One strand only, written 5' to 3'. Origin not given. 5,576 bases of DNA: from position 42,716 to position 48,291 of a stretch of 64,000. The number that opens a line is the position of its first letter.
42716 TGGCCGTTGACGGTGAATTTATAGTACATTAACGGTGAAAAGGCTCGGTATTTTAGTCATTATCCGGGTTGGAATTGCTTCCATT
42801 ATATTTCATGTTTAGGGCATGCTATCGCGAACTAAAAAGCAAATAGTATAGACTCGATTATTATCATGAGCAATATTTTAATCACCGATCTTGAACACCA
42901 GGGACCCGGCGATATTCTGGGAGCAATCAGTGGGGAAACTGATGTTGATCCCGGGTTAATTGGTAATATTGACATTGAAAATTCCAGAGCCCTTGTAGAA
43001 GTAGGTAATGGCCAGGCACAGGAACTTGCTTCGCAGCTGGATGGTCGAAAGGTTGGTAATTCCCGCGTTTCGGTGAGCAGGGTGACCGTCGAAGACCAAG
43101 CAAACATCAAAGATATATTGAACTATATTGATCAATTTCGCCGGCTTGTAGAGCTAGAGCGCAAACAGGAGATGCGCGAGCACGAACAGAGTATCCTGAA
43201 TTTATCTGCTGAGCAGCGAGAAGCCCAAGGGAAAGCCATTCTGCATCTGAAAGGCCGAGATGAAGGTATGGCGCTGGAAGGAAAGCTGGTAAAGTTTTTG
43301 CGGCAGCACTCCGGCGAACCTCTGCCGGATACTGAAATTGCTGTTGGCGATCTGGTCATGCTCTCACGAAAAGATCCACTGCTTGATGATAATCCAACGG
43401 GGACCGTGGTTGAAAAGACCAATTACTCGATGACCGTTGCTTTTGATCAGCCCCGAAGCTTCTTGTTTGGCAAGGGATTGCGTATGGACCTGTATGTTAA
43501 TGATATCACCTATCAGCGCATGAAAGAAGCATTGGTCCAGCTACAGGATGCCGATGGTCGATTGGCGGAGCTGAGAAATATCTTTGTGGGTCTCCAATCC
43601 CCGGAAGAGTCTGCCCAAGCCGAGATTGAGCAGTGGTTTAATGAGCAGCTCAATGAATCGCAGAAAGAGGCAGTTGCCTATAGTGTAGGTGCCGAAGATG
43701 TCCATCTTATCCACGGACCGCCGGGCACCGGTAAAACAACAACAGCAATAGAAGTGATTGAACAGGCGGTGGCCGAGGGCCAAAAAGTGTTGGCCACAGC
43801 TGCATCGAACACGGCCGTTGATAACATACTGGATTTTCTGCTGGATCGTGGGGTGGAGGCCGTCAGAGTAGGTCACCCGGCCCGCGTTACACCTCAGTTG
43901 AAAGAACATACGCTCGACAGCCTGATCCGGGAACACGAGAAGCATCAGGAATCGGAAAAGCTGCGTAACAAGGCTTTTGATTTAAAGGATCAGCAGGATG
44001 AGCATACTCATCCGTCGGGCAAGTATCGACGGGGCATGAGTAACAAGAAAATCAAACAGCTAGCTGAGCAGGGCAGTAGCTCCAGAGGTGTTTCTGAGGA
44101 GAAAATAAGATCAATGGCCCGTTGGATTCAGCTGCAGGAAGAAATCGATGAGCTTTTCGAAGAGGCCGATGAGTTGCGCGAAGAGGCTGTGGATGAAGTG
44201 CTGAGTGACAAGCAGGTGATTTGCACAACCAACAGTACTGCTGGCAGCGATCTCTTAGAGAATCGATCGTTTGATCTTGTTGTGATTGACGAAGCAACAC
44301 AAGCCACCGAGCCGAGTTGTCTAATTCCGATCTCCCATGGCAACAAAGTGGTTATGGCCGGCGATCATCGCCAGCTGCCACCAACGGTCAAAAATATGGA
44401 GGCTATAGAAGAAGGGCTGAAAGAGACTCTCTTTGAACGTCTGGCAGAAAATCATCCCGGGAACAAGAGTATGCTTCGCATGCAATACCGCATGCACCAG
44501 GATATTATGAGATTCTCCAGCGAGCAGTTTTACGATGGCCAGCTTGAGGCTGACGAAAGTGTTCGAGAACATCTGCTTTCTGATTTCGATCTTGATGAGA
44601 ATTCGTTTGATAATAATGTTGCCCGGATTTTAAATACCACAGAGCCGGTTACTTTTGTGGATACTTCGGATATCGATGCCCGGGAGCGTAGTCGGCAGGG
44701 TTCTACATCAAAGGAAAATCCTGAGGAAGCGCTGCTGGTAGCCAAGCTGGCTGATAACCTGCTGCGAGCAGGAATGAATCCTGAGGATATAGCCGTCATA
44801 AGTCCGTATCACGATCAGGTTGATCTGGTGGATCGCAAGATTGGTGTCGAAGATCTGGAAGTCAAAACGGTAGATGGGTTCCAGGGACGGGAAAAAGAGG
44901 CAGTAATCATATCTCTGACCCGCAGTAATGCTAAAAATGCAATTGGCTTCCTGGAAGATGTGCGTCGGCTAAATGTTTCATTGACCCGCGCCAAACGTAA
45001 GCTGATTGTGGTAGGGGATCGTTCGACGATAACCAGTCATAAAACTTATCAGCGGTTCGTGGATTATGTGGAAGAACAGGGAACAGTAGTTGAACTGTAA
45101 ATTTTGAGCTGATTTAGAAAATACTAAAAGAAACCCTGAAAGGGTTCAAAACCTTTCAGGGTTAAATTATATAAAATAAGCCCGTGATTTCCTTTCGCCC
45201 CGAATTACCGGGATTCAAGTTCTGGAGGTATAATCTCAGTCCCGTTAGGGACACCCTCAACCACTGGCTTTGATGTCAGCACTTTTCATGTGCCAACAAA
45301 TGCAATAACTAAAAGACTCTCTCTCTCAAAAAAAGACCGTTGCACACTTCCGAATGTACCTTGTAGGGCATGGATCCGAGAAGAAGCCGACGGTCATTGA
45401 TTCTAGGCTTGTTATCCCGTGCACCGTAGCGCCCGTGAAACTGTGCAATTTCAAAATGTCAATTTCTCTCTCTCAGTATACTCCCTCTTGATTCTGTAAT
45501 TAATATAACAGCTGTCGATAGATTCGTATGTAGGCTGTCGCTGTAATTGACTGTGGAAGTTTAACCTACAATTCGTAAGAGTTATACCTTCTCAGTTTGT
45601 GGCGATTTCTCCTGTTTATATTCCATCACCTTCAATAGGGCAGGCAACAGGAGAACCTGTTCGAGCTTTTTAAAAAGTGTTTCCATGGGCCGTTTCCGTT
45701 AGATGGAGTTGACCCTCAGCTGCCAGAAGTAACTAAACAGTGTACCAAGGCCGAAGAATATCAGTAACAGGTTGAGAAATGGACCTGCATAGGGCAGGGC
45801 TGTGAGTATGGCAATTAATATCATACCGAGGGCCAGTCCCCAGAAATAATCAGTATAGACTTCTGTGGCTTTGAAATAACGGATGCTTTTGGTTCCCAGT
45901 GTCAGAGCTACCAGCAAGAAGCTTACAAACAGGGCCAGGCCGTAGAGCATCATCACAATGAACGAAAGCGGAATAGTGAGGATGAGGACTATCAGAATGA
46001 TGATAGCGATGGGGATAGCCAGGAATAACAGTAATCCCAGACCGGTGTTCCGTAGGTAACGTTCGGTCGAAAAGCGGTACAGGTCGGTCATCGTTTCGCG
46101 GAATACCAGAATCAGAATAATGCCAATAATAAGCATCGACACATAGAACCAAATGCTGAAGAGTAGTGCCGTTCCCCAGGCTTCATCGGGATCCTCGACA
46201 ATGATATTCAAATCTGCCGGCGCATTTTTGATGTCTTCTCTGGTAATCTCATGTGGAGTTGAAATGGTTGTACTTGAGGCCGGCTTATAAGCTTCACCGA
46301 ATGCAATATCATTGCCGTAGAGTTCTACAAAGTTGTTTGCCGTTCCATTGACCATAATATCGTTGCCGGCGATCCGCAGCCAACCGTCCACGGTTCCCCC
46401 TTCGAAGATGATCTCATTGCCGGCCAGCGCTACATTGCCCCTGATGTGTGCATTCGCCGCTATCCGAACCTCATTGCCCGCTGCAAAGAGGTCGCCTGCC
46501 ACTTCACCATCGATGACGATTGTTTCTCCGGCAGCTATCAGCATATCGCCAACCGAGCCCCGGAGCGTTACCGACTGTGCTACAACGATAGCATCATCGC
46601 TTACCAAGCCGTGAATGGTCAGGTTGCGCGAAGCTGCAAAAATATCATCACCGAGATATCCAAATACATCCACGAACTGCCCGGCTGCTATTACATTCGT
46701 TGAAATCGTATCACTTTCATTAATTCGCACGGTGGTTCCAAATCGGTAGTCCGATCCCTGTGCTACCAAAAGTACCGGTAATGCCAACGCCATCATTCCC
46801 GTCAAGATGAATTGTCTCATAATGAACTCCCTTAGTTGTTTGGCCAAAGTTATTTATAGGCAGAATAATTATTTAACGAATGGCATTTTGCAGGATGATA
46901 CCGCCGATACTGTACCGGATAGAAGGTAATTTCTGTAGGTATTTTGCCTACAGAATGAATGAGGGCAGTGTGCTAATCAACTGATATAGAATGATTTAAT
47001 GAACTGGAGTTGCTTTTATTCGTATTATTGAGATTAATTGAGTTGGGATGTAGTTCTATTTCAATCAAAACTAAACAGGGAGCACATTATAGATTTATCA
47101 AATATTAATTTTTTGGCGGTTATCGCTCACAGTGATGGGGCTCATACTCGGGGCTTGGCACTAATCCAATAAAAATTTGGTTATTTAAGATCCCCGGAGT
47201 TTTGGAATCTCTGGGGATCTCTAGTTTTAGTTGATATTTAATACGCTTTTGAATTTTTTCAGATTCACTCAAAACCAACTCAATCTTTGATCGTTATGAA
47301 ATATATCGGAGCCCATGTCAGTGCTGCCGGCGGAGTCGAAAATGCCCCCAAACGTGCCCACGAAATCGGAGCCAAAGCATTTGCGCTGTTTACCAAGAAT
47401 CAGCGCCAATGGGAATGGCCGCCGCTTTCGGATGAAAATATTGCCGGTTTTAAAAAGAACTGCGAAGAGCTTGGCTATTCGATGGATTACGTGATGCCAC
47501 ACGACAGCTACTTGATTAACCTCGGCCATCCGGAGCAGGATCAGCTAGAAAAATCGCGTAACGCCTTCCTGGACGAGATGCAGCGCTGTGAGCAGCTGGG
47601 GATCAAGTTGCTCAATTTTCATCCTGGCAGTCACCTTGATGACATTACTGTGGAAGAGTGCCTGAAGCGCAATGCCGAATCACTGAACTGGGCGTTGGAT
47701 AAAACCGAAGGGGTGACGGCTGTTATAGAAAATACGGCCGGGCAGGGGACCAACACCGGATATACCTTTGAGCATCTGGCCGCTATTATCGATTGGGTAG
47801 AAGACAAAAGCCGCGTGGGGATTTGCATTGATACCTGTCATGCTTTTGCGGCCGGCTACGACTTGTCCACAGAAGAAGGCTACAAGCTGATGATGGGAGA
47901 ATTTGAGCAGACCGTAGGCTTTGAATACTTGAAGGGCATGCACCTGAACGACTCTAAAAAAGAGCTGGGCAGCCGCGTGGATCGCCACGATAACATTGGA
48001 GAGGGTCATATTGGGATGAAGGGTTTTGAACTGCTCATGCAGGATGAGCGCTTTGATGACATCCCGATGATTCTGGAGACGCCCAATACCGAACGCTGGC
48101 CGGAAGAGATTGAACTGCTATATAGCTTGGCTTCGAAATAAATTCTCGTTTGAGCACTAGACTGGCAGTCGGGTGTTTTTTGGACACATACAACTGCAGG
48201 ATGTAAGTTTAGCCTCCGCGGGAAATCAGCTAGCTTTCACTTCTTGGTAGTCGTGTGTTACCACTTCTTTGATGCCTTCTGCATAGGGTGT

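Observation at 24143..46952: A 19-bp 7-5-7 palindrome recurs in seven intergenic regions and outlines a probable O2-responsive regulon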

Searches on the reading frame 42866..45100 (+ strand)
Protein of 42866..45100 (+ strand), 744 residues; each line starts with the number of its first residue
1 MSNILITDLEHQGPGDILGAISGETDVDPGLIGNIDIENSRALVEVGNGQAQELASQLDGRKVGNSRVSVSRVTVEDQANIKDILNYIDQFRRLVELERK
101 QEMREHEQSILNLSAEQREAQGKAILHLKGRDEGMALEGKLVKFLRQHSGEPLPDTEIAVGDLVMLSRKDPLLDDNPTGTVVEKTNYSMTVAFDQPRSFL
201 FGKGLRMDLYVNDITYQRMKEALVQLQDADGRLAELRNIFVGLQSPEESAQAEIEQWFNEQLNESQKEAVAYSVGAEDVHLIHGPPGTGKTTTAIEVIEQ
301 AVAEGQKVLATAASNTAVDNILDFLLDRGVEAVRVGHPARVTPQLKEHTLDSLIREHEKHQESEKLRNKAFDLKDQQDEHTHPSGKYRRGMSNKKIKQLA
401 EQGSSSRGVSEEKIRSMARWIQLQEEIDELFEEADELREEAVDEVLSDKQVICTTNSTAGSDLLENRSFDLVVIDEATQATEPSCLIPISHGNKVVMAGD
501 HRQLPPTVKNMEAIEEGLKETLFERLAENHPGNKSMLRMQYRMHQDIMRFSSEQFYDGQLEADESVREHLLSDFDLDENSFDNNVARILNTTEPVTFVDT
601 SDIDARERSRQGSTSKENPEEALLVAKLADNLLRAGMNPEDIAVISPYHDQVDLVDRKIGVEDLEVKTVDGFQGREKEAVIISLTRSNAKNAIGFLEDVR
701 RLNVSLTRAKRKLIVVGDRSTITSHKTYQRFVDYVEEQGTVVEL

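Call 8: search_protein_families(library=pfam, proteins=[window:42866-45100:+])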
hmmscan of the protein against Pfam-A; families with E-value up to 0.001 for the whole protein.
window:42866-45100:+ (744 aa): 13 families
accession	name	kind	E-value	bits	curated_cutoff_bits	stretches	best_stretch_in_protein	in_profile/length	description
PF13086.12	AAA_11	-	3.6e-65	220.7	27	1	261-510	1-256/257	AAA domain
PF13087.12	AAA_12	-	2.7e-62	210.2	27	1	518-719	1-194/195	AAA domain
PF13604.12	AAA_30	-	4.8e-14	53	27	1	261-320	1-61/191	AAA domain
PF03880.21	DbpA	-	2.4e-10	40.8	25.6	1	14-71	14-71/72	DbpA RNA binding domain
PF13245.12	AAA_19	-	6.8e-10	39.7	25.1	1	266-507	1-132/134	AAA domain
PF01443.25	Viral_helicase1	-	3.5e-09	37.3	21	0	662-716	178-227/228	Viral superfamily 1 RNA helicase core domain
PF21138.3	SMUBP-2_HCS1_1B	-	5.1e-09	36.5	27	1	94-197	7-113/129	Helicase SMUBP-2/HCS1, 1B domain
PF04851.21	ResIII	-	2e-05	25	22.5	0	262-318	4-66/164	Type III restriction enzyme, res subunit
PF05127.21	NAT10_TcmA_helicase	-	9e-05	22.8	22.7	0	282-337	2-57/176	RNA cytidine acetyltransferase NAT10/TcmA, helicase domain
PF00580.27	UvrD-helicase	-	0.0001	22.5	23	1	262-425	1-136/271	UvrD/REP helicase N-terminal domain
PF02562.22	PhoH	-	0.0006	19.8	27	0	263-304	6-46/205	PhoH-like protein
PF13401.12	AAA_22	-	0.00063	20.5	27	0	280-327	8-56/130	AAA domain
PF20720.3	nSTAND3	-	0.00076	19.6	27.2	0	278-313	18-52/155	Novel STAND NTPase 3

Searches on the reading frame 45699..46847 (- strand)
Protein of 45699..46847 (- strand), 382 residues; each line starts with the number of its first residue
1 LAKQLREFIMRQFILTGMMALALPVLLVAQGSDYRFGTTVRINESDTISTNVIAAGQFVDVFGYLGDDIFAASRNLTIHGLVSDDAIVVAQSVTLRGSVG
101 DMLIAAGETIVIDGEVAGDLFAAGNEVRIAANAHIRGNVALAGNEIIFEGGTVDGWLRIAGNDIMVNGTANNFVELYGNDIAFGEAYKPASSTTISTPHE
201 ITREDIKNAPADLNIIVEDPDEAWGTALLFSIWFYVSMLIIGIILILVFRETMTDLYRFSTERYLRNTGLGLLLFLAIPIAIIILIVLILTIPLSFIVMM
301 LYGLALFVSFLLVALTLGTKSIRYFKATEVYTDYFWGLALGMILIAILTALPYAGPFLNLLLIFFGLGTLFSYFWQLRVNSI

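Call 8: search_protein_families(library=pfam, proteins=[window:45699-46847:-])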
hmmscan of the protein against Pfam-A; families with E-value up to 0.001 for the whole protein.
window:45699-46847:- (382 aa): 1 family
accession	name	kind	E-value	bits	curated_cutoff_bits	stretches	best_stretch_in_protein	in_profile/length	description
PF04519.19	Bactofilin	-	0.00093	19.8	27.9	0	86-155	34-95/98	Polymer-forming cytoskeletal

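Call 53: find_related_loci(query=window:45699-46847:-, collection=genome_contigs, flank=4000)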
Query window:45699-46847:- (382 aa) in genome_contigs; peptide patterns used: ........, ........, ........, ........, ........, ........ (x = any residue, [..] = any of these).
43 stretches matched a pattern, but none encodes a relative of the query by tblastn (E <= 1e-3).

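Call 54: find_homologous_proteins(query=window:45699-46847:-, max_evalue=1e-10)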
Query window:45699-46847:- (382 aa): 78 proteins with E <= 1e-10 among 8000 candidates.
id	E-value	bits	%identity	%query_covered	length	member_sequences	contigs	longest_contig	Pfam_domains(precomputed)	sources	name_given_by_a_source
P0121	1.1e-233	793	100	98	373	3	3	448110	PF26514.1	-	-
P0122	2.1e-196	670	82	98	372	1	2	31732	PF26514.1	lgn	-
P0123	4.1e-188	643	78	98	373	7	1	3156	PF26514.1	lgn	-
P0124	2.0e-175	601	73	98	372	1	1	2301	PF26514.1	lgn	-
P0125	1.8e-171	588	71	98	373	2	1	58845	PF26514.1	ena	-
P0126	2.0e-170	585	71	97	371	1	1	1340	PF26514.1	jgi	jgi:hypothetical protein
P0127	2.7e-169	581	70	98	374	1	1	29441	PF26514.1,PF04519.20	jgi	-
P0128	3.6e-169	581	68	97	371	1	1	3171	PF26514.1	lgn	-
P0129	1.5e-168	579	70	97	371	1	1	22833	PF26514.1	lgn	-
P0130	1.4e-156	539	68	93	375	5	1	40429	PF26514.1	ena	-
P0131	1.0e-153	530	62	98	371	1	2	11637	PF26514.1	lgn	-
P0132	1.4e-153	529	61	98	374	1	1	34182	PF26514.1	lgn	-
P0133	4.1e-153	528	63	98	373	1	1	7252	PF26514.1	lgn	-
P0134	2.1e-148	512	62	93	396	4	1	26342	PF26514.1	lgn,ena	-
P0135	4.8e-148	511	64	98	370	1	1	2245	PF26514.1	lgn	-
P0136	9.4e-147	507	59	99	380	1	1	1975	PF26514.1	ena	-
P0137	3.0e-145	502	62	98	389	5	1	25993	PF26514.1,PF04519.20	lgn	-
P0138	2.3e-144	499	59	98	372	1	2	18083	PF26514.1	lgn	-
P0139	1.2e-143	497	62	94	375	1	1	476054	PF26514.1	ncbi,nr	ncbi:MAG: hypothetical protein U5J63_01665 [Fodinibius sp.]|nr:hypothetical protein [Fodinibius sp.]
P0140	2.8e-143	495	59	98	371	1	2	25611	PF26514.1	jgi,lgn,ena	-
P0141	5.1e-143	495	62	94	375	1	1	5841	PF26514.1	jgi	jgi:cytoskeletal protein CcmA (bactofilin family)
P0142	2.0e-136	473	58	97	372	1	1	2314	PF26514.1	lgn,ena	-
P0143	5.7e-133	462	56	98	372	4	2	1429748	PF26514.1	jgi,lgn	-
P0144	2.4e-126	440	54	97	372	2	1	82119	PF26514.1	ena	-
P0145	2.6e-125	436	54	97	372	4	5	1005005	PF26514.1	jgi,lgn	-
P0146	2.8e-123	430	54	93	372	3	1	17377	PF26514.1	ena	-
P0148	9.4e-122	425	53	97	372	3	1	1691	PF26514.1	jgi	jgi:cytoskeletal protein CcmA (bactofilin family)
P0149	2.2e-121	423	54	94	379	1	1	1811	PF26514.1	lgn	-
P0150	2.6e-121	423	54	94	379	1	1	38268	PF26514.1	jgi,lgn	-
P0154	1.1e-107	378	50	97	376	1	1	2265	PF26514.1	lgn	-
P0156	1.6e-105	371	51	93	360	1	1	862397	PF26514.1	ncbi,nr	ncbi:MAG: hypothetical protein U5K69_08300 [Balneolaceae bacterium]|nr:hypothetical protein [Balneol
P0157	1.5e-103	365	50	86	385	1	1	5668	PF26514.1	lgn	-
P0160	3.1e-101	357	47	92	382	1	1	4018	PF26514.1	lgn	-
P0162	7.7e-100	353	47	91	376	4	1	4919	PF26514.1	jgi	-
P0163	2.4e-99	351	47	91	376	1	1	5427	PF26514.1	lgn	-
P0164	3.9e-99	350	47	91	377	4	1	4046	PF26514.1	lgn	-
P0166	1.5e-98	348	67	65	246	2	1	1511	PF26514.1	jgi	-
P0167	2.4e-96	341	44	91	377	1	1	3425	PF26514.1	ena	-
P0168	1.8e-95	338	44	91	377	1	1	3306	PF26514.1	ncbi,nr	ncbi:MAG: hypothetical protein R3222_09010 [Balneolaceae bacterium]|nr:hypothetical protein [Balneol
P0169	1.2e-91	326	43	96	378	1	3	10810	PF26514.1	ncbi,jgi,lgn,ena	-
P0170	6.1e-84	300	43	92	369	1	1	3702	PF26514.1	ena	-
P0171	1.7e-80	289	59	59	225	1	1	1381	PF26514.1,PF06157.17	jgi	-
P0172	2.2e-57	213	32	91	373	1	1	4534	PF26514.1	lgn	-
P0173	1.6e-26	111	23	90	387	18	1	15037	PF26514.1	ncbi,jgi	-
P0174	1.9e-22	98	26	92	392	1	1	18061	PF26514.1,PF04519.20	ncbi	ncbi:MAG TPA: polymer-forming cytoskeletal protein [Chloroflexota bacterium]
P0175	2.5e-21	94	26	98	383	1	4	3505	PF26514.1,PF04519.20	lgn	-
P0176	3.1e-21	94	23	91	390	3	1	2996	PF26514.1,PF04519.20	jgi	-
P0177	6.7e-21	93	25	92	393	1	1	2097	PF26514.1,PF04519.20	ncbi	-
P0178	1.3e-17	82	29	80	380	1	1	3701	PF26514.1,PF04519.20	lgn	-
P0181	2.4e-17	81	25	75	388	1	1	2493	PF26514.1,PF04519.20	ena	-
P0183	1.3e-16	79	23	92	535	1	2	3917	PF26514.1,PF04519.20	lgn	-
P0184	1.6e-15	75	23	90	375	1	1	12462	PF26514.1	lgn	-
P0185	1.9e-15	75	29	74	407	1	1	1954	PF26514.1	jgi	jgi:cytoskeletal protein CcmA (bactofilin family)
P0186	1.0e-14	72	23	84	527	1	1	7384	PF13490.12,PF26514.1,PF04519.20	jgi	jgi:hypothetical protein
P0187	4.6e-14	70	25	88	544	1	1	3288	PF26514.1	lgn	-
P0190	2.5e-13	68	23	88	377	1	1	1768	PF26514.1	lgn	-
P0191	7.1e-13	66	23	93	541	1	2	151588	PF26514.1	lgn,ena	-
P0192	2.5e-12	65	27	97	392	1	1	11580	PF26514.1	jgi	-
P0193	2.9e-12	64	23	88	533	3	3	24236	PF26514.1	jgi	jgi:hypothetical protein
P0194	5.2e-12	64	25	90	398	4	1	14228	PF26514.1,PF04519.20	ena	-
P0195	7.1e-11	60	24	81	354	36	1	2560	PF26514.1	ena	-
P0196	7.1e-11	60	23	92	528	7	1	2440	PF13490.12,PF26514.1,PF04519.20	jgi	jgi:cytoskeletal protein CcmA (bactofilin family)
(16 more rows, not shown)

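Call 55: find_encoding_contigs(protein=P0122, flank=10000, max_places=1)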
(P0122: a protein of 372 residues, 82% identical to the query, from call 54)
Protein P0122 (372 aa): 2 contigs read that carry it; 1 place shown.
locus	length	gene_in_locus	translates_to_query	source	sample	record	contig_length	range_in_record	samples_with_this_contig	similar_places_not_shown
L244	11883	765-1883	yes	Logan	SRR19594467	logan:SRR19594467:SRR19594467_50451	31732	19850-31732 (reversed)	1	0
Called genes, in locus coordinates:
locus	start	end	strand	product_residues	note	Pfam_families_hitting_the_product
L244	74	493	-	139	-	PF08570:DUF1761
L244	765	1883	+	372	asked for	PF26514:DUF8173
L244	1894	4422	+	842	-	PF03176:MMPL, PF12349:Sterol-sensing (faint), PF03176:MMPL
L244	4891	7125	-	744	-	PF03880:DbpA, PF21138:SMUBP-2_HCS1_1B, PF13086:AAA_11, PF13245:AAA_19, PF13604:AAA_30, PF01443:Viral_helicase1 (faint), PF13087:AAA_12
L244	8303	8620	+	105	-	-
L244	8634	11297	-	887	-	PF00690:Cation_ATPase_N, PF00122:E1-E2_ATPase, PF00702:Hydrolase, PF13246:Cation_ATPase, PF08282:Hydrolase_3 (faint), PF00689:Cation_ATPase_C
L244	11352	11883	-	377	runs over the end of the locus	PF00072:Response_reg, PF01339:CheB_methylest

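Call 56: find_encoding_contigs(protein=P0125, flank=10000, max_places=1)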
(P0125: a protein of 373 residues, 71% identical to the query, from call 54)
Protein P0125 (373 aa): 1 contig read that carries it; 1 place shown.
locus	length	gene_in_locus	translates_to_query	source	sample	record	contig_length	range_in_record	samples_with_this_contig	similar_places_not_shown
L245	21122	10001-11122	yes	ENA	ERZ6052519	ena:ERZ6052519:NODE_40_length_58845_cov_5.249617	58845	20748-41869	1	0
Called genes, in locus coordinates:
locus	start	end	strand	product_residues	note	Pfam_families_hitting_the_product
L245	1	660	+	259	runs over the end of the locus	PF05118:Asp_Arg_Hydrox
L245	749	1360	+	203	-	-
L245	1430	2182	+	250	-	PF13649:Methyltransf_25, PF08241:Methyltransf_11, PF08242:Methyltransf_12 (weak)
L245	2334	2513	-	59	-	-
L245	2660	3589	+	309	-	PF01370:Epimerase, PF04321:RmlD_sub_bind (faint), PF05368:NmrA (faint), PF13460:NAD_binding_10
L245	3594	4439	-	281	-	PF01261:AP_endonuc_2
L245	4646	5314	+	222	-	-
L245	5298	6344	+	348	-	PF06580:His_kinase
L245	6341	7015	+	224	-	PF00072:Response_reg, PF04397:LytTR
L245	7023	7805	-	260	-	-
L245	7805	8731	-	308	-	PF00005:ABC_tran, PF13304:AAA_21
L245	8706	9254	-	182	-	PF08534:Redoxin, PF00578:AhpC-TSA, PF00085:Thioredoxin, PF13098:Thioredoxin_2, PF13905:Thioredoxin_8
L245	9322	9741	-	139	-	PF08570:DUF1761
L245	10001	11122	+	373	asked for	PF26514:DUF8173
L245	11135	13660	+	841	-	PF03176:MMPL, PF12349:Sterol-sensing (faint), PF03176:MMPL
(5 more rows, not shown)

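Call 57: find_encoding_contigs(protein=P0143, flank=10000, max_places=1)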
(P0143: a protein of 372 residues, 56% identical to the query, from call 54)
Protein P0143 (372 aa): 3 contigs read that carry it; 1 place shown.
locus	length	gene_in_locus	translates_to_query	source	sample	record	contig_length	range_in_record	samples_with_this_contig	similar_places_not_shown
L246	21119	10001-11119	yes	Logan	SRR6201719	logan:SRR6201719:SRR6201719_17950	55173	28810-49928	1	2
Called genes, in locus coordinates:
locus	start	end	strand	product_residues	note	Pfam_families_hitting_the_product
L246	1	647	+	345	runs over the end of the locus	PF00535:Glycos_transf_2, PF10111:Glyco_tranf_2_2, PF13641:Glyco_tranf_2_3, PF13506:Glyco_transf_21 (faint), PF13632:Glyco_trans_2_3 (weak)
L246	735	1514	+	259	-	PF05118:Asp_Arg_Hydrox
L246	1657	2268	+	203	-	-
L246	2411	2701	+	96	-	-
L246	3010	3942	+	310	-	PF07920:DUF1684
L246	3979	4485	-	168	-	PF00190:Cupin_1, PF07883:Cupin_2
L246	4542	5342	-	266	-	PF00106:adh_short, PF08659:KR, PF01370:Epimerase, PF13561:adh_short_C2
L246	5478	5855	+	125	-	PF00903:Glyoxalase (weak)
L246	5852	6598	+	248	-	PF08241:Methyltransf_11, PF08242:Methyltransf_12 (weak), PF13649:Methyltransf_25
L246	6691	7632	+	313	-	PF01370:Epimerase, PF05368:NmrA (faint), PF13460:NAD_binding_10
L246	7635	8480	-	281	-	PF01261:AP_endonuc_2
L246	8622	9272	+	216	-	-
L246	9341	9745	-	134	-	PF08570:DUF1761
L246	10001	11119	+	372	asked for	PF26514:DUF8173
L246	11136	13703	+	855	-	PF12349:Sterol-sensing (faint), PF03176:MMPL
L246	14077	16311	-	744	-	PF03880:DbpA, PF21138:SMUBP-2_HCS1_1B, PF13086:AAA_11, PF13245:AAA_19, PF13604:AAA_30, PF01443:Viral_helicase1 (faint), PF13087:AAA_12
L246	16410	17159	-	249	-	PF00106:adh_short, PF08659:KR, PF13561:adh_short_C2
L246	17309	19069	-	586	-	PF14716:HHH_8, PF12826:HHH_2 (faint), PF00633:HHH (faint), PF14520:HHH_5, PF14792:DNA_pol_B_palm (weak), PF14791:DNA_pol_B_thumb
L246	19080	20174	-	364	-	PF02163:Peptidase_M50, PF00571:CBS (faint)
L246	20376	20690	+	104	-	-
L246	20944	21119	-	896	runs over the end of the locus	PF00690:Cation_ATPase_N, PF00122:E1-E2_ATPase, PF00702:Hydrolase, PF13246:Cation_ATPase, PF08282:Hydrolase_3 (faint), PF00689:Cation_ATPase_C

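Call 90: search_protein_families(library=ncbifam, proteins=[window:45699-46847:-], max_evalue=0.00001)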
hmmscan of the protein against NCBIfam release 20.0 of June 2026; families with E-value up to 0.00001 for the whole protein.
window:45699-46847:- (382 aa): 0 families

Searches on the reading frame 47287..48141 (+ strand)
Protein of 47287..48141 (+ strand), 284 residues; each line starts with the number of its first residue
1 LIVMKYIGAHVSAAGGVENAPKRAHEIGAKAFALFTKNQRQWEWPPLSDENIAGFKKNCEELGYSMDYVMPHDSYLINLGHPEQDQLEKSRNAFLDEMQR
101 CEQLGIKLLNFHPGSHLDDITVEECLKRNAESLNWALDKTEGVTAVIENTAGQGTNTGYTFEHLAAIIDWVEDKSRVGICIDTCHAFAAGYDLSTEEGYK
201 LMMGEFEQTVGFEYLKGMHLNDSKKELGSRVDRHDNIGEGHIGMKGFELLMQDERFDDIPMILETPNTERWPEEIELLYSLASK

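Call 9: search_protein_families(library=pfam, proteins=[window:47287-48141:+])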
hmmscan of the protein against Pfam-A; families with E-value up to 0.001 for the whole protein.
window:47287-48141:+ (284 aa): 1 family
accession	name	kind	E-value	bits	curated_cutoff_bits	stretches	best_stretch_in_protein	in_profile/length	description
PF01261.30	AP_endonuc_2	-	2.1e-70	237.7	31.1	1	22-280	2-248/249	Xylose isomerase-like TIM barrel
